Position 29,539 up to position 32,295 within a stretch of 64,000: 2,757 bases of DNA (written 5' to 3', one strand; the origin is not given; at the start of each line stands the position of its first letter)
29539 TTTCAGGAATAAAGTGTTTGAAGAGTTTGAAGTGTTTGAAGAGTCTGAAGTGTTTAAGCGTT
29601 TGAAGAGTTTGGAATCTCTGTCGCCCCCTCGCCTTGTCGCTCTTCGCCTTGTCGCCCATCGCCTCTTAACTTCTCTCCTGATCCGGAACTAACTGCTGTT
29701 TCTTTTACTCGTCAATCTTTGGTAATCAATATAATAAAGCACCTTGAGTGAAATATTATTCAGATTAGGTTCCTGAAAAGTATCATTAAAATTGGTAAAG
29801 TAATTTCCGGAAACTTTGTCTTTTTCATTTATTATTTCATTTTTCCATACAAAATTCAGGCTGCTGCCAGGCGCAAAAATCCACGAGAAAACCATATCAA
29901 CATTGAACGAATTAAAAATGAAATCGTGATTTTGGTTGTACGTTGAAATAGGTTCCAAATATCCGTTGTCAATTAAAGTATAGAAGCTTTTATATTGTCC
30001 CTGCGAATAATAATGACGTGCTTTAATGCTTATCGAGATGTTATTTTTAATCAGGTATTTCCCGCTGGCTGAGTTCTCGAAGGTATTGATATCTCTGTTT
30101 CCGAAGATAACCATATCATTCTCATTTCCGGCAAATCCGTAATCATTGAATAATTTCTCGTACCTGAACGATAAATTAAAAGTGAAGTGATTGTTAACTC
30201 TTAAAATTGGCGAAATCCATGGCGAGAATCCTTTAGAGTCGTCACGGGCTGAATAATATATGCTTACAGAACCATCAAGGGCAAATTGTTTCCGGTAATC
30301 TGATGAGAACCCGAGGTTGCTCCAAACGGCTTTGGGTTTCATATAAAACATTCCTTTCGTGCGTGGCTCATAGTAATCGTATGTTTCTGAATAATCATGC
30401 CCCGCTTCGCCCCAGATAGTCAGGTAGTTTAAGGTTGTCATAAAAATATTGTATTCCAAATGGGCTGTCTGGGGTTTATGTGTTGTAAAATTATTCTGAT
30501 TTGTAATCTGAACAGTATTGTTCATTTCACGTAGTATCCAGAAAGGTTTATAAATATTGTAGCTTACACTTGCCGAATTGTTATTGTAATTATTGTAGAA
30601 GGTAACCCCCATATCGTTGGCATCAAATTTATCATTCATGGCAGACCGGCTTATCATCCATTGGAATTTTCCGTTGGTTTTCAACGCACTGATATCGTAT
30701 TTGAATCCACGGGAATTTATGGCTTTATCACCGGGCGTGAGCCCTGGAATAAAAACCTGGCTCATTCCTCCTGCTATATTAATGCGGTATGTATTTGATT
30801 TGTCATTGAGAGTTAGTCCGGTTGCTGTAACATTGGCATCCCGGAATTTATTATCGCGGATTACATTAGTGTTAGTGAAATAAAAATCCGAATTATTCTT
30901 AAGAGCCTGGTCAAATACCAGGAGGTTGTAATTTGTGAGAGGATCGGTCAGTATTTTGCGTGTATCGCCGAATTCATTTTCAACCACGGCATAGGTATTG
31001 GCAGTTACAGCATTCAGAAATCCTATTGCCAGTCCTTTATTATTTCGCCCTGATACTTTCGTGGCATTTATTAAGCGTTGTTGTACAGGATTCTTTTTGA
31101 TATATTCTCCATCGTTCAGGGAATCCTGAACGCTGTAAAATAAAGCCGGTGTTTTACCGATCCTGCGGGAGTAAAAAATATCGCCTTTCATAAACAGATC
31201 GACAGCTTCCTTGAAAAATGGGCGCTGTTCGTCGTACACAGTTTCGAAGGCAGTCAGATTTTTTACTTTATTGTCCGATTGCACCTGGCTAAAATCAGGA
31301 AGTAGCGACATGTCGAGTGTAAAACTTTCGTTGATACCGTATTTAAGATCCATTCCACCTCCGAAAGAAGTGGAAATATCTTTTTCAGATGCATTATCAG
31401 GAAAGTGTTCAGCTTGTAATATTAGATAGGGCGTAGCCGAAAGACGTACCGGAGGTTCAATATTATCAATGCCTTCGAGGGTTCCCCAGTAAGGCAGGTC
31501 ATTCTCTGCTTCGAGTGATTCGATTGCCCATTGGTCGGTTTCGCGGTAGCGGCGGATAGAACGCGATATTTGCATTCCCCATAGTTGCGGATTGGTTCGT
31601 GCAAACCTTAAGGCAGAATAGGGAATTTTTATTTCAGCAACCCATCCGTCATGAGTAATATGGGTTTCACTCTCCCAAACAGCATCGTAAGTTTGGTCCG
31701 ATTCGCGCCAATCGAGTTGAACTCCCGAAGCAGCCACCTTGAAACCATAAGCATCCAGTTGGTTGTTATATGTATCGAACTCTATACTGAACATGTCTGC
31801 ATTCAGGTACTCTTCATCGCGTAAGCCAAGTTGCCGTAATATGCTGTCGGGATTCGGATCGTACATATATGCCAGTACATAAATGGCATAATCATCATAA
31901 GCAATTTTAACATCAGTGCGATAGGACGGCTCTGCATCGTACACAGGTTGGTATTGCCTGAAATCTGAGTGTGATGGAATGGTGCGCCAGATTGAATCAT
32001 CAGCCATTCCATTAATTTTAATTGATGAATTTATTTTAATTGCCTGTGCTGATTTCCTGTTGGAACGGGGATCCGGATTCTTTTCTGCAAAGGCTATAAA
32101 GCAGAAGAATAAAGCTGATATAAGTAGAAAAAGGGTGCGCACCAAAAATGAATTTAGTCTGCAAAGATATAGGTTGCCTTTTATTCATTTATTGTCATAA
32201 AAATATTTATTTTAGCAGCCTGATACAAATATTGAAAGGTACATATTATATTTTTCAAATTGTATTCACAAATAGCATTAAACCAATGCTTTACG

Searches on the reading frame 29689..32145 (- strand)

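Call 58: search_protein_families(library=pfam, proteins=[window:29689-32145:-], max_evalue=0.001)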
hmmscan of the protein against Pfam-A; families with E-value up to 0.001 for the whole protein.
window:29689-32145:- (818 aa): 2 families
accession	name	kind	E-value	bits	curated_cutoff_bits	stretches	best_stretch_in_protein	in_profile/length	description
PF19313.5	DUF5916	-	1.1e-190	635.7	22.6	1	231-813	1-570/572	Domain of unknown function (DUF5916)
PF06452.16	CBM9_1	-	1.1e-06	29.2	23.4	1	44-193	1-146/185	Carbohydrate family 9 binding domain-like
